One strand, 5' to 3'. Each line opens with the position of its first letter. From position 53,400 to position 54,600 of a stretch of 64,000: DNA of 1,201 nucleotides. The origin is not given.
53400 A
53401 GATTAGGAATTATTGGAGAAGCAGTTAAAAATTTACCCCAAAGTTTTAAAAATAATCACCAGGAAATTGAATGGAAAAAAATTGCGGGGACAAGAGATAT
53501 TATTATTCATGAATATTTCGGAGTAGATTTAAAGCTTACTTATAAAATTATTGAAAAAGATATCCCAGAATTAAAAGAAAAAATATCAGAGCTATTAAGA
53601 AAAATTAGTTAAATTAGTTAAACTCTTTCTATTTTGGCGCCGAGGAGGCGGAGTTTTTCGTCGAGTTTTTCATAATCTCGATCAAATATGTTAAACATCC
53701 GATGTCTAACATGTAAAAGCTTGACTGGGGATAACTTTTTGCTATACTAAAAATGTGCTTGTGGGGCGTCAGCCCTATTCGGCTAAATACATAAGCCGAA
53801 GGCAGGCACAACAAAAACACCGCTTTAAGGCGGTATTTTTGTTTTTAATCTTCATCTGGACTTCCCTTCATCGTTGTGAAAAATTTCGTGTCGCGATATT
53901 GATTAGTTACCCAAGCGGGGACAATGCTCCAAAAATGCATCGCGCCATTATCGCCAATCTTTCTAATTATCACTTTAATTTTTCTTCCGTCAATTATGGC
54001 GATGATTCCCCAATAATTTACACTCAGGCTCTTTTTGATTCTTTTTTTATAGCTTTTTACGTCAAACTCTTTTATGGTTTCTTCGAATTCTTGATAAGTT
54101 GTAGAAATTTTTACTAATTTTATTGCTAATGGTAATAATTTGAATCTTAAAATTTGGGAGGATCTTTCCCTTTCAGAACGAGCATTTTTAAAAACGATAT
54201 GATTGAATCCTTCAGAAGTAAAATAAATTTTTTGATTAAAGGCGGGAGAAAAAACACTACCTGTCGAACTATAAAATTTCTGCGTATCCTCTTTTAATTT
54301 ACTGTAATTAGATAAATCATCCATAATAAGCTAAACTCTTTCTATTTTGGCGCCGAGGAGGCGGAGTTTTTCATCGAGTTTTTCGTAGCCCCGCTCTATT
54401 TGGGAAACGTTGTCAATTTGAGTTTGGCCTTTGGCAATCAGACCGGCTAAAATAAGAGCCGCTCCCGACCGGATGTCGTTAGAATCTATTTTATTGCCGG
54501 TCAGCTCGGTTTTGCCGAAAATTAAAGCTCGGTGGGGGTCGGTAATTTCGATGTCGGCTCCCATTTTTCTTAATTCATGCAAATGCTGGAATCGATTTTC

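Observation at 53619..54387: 56-nt duplication of the murA 3' end brackets a ~660-bp insert (REP-like palindrome, promoter + sRNA candidate, 159-aa ORF)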

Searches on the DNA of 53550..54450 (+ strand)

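Call 7: search_rna_families(source=window, start=53550, end=54450, threshold=evalue, max_evalue=10, show_alignments=3)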
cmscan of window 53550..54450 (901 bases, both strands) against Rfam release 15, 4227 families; matches with E-value up to 10: 14.
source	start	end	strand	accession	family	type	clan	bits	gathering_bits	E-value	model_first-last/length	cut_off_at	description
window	53809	53989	-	RF02376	antisense_SR1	Gene; sRNA;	-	29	45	0.0016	1-210/210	no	SR1 sRNA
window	53812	53888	-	RF02083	OrzO-P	Gene; antitoxin;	-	26.6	60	0.07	1-76/76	no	OrzO-P RNA antitoxin family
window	53759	53848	-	RF02351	psRNA14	Gene; sRNA;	-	21.3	60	0.75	1-84/84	no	Proteobacteria sRNA psRNA14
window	53813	53910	-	RF02747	FtrA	Gene; sRNA;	-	19.9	134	4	1-111/111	no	Francisella sRNA A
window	53784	53863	-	RF00280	SNORD51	Gene; snRNA; snoRNA; CD-box;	CL00054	19.8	50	1.7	1-79/79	no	Small nucleolar RNA SNORD51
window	53791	53859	+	RF02621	BSnc120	Gene; sRNA;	-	19.2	114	0.22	1-88/88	no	Brucella sRNA 120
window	53810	53887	-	RF01472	rli40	Gene; sRNA;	-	18.1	100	0.049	1-263/263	no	Listeria sRNA rli40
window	53756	53848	+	RF01772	rnk_pseudo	Cis-reg; leader;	-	17.6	55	3.3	1-108/108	no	Pseudomonas rnk leader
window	53943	54001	+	RF00498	EAV_LTH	Cis-reg; leader;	-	16.4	70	0.87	1-45/45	no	Equine arteritis virus leader TRS hairpin (LTH)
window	53943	54001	+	RF00689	MIR390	Gene; miRNA;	-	16.1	77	4.6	32-90/121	no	MIR390 microRNA precursor family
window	53806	53871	-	RF02063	STnc350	Gene; sRNA;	-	15.4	60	7.5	1-68/68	no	Salmonella enterica sRNA STnc350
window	53810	53876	-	RF00513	Trp_leader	Cis-reg; leader;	-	14.7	41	6.7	1-100/100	no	Tryptophan operon leader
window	54097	54176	+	RF01402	STnc150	Gene; sRNA;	-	12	60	6.7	180-263/267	no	STnc150 Hfq binding RNA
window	54247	54313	-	RF01673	PhrS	Gene; sRNA;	-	11.2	37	3.5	1-212/212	no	PhrS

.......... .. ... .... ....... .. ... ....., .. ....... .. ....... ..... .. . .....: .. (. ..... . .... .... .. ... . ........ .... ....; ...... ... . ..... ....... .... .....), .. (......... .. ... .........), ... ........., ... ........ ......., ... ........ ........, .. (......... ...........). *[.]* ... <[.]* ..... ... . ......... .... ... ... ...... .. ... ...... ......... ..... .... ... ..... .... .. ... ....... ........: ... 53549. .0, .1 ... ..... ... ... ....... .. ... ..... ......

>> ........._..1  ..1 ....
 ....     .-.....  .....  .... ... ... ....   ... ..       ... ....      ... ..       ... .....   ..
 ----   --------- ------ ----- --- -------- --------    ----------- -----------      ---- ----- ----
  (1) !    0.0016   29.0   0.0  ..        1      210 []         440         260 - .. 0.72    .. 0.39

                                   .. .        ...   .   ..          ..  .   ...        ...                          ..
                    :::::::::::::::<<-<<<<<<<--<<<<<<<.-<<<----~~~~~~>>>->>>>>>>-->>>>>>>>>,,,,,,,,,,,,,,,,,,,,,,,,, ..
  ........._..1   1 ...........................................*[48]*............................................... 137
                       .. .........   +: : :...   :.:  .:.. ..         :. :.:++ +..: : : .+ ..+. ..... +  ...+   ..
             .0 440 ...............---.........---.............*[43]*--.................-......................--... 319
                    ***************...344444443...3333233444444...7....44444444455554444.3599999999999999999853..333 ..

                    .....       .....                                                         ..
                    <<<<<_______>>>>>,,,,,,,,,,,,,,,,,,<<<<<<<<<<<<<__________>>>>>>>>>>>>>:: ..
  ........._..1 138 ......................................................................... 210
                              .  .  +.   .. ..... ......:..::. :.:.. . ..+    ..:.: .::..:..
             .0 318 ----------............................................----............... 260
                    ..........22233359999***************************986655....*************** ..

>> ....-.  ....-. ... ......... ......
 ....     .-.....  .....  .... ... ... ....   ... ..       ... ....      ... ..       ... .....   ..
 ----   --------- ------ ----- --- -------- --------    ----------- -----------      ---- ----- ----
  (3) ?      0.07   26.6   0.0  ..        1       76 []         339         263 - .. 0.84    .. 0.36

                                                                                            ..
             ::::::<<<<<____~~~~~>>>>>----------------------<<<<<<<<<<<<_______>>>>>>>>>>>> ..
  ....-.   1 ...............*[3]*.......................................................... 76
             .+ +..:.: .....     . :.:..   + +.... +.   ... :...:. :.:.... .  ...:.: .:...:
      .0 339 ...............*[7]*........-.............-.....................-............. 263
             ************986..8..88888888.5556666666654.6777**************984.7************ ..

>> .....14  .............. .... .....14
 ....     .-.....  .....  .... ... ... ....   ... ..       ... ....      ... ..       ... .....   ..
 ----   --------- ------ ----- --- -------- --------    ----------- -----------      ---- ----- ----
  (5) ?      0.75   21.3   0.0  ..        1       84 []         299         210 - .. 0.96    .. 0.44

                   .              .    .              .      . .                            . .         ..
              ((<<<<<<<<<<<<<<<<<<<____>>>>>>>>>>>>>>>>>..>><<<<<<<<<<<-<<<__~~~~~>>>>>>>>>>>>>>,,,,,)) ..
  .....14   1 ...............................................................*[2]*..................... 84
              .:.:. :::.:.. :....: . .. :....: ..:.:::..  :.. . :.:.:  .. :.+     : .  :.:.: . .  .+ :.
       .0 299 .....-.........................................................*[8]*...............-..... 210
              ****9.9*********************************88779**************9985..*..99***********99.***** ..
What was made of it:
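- On Any Rfam 15 RNA family: On the RNA's strand the best hits are 19 and 18 bits, E = 0.2-3 (call 7).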

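Call 92: build_rna_model(alignment_id=A4, structure=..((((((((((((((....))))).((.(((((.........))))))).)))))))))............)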
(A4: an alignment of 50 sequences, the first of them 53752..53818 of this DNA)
Model R1 built from alignment A4 (50 sequences, 72 columns); structure: as given.
model positions 67; base pairs 21; branch points 1; effective number of sequences 1.91; information 0.838 bits per position. Calibrated on 0.2 Mb of random sequence (short: E-values are rough).
structure used (alignment columns):
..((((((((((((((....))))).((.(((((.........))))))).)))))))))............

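Call 93: search_with_rna_model(model_id=R1, source=window, max_evalue=1, filters=off)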
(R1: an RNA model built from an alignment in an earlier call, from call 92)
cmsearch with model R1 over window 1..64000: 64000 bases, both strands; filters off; matches with E-value up to 1: 3.
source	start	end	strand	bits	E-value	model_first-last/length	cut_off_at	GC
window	53752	53819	+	92.3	1.3e-26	1-67/67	no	0.49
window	51367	51397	+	19.5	0.0013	1-67/67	no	0.61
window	23849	23889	+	11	0.6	1-67/67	no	0.39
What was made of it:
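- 53755..53844 (+): Small RNA gene convergent with ORF159. The three-way-junction core is ~53754-53811 (P1, P2, P3). A bidirectional intrinsic terminator at 53812-53844 is shared with ORF159. Covariance model 92 bits (call 93).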

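Call 94: search_with_rna_model(model_id=R1, sources=[L090, L091, L092, L093, L094, L095, L096, L097, L098, L099, L100, L101, L102, L103, L104, L105, L106, L107, L108, L109, L110, L111, L112, L113, L114, L115, L116, L117, L118, L119, L120, L121, L122, L123, L124, L125, L126, L127, L128, L129, L130, L131, L132, L133, L134, L135, L136, L137, L138, L139, L140, L141, L142, L143, L144, L145, L146, L147, L148, L149, L150, L151, L152, L153, L154, L155, L156, L157, L158, L159, L160, L161, L162, L163, L164, L165, L166, L167, L168, L169, L170, L180, L190, L193, L196, L060, L025, L013, L074, L053], max_evalue=0.1)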
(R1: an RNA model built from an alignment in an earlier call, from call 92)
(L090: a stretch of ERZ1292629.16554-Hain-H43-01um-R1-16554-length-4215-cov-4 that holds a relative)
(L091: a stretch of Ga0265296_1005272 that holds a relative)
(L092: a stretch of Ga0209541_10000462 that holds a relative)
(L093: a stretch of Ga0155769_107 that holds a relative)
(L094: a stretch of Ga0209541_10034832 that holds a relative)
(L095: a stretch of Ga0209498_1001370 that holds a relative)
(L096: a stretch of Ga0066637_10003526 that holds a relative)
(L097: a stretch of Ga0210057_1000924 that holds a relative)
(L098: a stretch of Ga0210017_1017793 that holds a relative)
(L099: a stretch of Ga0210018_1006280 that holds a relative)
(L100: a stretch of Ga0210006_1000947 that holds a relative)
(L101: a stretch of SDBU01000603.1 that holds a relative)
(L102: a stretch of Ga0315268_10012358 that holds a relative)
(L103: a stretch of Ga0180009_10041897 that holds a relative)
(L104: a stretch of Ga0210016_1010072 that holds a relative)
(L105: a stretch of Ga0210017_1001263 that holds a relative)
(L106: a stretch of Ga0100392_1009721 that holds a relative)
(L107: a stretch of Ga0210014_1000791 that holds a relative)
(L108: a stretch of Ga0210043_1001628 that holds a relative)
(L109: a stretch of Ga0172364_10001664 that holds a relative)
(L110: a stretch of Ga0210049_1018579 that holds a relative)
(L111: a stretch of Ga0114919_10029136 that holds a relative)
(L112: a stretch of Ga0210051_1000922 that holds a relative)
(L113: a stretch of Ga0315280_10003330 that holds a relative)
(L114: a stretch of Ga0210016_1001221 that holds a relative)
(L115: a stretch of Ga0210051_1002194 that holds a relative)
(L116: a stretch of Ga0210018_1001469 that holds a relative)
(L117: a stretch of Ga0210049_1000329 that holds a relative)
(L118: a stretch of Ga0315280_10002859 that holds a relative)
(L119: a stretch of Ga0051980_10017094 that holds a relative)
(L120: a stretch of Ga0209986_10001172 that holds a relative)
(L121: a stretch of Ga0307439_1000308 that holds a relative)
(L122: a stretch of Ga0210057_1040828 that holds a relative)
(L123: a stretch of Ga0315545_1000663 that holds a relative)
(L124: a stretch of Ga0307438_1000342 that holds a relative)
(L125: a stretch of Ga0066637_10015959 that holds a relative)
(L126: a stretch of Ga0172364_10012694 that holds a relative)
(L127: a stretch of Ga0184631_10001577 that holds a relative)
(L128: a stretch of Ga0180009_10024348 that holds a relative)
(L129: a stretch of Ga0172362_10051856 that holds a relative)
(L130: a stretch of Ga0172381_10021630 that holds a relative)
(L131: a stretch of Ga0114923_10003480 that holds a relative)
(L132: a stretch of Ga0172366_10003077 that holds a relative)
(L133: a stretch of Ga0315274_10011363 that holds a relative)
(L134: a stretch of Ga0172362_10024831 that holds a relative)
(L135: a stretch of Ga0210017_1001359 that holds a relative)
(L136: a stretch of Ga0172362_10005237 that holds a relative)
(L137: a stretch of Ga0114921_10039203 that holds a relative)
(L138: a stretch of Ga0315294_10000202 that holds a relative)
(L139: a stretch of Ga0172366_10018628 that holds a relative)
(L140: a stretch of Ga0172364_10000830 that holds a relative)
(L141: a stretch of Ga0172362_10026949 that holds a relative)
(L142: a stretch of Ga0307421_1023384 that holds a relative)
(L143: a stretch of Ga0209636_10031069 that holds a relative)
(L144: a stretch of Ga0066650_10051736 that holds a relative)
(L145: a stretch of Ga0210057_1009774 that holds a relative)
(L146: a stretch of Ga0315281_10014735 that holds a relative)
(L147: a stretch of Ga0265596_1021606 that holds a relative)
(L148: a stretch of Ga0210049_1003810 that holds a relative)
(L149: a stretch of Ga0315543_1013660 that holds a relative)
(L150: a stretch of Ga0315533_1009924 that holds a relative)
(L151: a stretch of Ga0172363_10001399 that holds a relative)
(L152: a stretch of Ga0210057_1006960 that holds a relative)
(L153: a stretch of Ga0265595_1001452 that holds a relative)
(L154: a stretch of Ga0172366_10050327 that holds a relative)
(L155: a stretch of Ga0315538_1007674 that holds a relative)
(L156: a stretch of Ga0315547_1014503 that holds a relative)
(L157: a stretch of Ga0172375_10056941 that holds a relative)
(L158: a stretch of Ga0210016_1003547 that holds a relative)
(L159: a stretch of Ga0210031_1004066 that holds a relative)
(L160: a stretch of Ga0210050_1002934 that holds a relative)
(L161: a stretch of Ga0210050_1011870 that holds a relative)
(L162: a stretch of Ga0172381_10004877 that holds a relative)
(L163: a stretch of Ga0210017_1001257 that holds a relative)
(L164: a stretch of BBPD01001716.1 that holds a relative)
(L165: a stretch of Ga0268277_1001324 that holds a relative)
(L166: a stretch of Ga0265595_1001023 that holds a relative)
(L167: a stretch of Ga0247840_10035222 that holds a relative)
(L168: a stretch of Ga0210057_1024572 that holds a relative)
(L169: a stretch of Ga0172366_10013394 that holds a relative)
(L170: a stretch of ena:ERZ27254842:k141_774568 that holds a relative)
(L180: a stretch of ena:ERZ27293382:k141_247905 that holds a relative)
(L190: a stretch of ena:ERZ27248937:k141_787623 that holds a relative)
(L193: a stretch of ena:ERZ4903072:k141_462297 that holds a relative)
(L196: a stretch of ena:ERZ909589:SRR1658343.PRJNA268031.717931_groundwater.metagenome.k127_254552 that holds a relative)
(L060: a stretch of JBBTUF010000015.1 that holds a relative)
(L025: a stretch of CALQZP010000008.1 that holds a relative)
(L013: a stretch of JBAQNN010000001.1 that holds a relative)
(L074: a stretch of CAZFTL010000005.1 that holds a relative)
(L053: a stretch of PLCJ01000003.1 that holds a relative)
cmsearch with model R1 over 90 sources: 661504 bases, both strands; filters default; matches with E-value up to 0.1: 11.
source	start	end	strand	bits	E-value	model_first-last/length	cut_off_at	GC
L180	5503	5569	-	91.5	2.5e-25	1-67/67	no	0.48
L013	4519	4585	-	90.9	3.9e-25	1-67/67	no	0.51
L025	4506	4572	-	89.3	1.2e-24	1-67/67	no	0.51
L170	5504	5570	-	89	1.5e-24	1-67/67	no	0.48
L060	2455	2521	-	85.9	1.5e-23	1-67/67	no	0.48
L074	4505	4572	-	79.5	1.5e-21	1-67/67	no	0.56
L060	3248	3317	-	58.6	6.1e-15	1-67/67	no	0.5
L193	3499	3568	-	47.6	1.8e-11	1-67/67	no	0.54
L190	3508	3577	-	43.9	2.6e-10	1-67/67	no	0.54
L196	3504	3572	-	37.9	2e-08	1-67/67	no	0.49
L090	4171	4215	-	23.5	0.0007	28-67/67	5'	0.42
